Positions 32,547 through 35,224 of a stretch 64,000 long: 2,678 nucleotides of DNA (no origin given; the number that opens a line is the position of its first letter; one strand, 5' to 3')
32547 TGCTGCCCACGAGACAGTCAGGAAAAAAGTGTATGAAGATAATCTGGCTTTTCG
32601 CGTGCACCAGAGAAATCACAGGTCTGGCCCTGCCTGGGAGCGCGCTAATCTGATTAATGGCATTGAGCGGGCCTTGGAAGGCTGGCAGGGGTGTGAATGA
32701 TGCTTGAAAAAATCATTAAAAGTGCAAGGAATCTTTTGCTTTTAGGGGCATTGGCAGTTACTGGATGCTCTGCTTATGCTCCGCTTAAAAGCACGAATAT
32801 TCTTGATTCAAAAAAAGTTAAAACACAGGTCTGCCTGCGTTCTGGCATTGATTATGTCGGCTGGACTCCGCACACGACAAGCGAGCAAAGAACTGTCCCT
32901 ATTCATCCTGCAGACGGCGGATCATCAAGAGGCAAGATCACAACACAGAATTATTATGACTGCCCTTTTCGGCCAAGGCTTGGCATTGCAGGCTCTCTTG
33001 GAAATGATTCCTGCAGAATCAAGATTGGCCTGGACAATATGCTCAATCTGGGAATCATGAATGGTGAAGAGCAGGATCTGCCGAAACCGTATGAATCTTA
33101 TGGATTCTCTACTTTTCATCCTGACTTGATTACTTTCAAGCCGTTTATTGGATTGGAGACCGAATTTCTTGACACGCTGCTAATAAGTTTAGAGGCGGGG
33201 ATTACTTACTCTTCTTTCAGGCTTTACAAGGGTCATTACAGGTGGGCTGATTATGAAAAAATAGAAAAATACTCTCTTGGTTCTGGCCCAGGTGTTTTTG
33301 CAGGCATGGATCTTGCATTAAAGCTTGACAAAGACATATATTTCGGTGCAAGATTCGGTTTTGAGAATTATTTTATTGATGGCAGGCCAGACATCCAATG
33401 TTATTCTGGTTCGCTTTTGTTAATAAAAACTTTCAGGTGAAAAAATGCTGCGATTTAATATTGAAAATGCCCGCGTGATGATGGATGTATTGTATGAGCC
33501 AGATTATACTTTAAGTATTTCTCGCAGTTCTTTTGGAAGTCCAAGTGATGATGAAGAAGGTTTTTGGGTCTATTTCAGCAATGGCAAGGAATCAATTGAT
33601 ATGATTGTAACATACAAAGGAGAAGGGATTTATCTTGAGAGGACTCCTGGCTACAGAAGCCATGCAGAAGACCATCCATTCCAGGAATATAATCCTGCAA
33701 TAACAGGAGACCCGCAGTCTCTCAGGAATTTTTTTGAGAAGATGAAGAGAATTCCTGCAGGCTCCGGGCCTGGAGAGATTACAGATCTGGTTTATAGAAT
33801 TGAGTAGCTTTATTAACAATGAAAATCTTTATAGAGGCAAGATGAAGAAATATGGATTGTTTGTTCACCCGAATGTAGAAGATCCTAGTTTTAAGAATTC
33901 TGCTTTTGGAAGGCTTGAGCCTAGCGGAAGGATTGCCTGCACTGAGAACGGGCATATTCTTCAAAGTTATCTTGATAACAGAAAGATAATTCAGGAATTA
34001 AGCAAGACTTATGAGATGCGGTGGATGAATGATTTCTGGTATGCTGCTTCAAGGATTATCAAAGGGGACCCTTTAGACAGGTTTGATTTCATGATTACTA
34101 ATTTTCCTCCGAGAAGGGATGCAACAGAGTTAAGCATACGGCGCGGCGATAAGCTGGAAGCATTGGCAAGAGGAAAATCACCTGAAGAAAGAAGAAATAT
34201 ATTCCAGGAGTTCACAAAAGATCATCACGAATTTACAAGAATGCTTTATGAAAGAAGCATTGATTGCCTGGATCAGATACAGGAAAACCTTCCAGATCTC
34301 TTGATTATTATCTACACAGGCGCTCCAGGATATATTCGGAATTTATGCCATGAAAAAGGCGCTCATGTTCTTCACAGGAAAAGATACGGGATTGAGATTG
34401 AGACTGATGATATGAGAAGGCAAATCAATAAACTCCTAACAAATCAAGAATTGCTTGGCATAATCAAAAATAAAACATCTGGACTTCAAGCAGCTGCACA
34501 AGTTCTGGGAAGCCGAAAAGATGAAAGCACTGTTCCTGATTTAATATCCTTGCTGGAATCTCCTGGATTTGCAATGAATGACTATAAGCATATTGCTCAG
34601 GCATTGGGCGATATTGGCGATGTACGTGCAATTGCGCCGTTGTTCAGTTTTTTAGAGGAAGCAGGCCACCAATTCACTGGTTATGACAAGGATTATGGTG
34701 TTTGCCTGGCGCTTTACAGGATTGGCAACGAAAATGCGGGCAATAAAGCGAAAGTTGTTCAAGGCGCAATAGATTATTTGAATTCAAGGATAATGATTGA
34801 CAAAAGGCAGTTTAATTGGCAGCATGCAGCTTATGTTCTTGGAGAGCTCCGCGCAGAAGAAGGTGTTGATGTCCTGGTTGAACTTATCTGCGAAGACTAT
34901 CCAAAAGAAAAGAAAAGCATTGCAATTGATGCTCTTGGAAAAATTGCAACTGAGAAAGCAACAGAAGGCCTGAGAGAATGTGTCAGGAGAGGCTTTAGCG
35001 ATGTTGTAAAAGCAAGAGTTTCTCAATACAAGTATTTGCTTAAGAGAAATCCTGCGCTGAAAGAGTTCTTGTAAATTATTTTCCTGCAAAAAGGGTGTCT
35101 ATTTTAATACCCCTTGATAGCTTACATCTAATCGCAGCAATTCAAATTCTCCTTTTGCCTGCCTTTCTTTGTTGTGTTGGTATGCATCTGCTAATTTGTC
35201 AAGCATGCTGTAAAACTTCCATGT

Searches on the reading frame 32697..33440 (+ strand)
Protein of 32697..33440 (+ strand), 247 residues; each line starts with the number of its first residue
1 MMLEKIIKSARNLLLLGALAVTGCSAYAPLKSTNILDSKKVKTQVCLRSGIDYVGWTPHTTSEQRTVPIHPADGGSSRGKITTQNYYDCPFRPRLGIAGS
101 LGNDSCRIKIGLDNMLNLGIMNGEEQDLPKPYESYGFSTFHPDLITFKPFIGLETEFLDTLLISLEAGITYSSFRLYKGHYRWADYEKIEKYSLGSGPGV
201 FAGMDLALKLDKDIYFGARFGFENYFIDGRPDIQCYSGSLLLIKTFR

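Call 22: find_encoding_contigs(protein=window:32697-33440:+, flank=10000, max_places=1)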
Protein window:32697-33440:+ (247 aa): 9 contigs read that carry it; 1 place shown.
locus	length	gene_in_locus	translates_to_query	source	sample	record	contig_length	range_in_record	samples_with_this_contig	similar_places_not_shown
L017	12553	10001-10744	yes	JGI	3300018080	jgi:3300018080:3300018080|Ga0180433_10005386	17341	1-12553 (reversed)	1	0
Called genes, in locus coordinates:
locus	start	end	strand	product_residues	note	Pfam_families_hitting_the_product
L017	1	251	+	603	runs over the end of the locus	PF00069:Pkinase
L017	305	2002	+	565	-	PF00999:Na_H_Exchanger, PF02254:TrkA_N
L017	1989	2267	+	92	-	PF01985:CRS1_YhbY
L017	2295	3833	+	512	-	-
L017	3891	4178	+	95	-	-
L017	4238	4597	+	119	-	-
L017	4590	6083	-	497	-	PF02885:Glycos_trans_3N, PF00591:Glycos_transf_3, PF07831:PYNP_C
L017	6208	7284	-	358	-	PF01594:AI-2E_transport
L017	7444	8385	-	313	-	PF00089:Trypsin, PF13365:Trypsin_2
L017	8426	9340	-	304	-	-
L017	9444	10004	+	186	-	-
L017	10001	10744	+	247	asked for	-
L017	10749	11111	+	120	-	-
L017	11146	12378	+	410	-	PF03130:HEAT_PBS (faint), PF13646:HEAT_2 (weak)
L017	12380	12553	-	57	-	?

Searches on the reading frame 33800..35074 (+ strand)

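Call 24: search_protein_families(library=pfam, proteins=[window:33800-35074:+], max_evalue=0.001)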
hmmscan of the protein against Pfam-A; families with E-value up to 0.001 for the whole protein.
window:33800-35074:+ (424 aa): 2 families
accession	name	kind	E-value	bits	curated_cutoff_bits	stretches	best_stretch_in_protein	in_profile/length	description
PF13646.12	HEAT_2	-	1.2e-16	61.2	27.7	2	341-407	18-83/88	HEAT repeats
PF03130.22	HEAT_PBS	-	5.7e-11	42.2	20.9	0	265-281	5-21/27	PBS lyase HEAT-like repeat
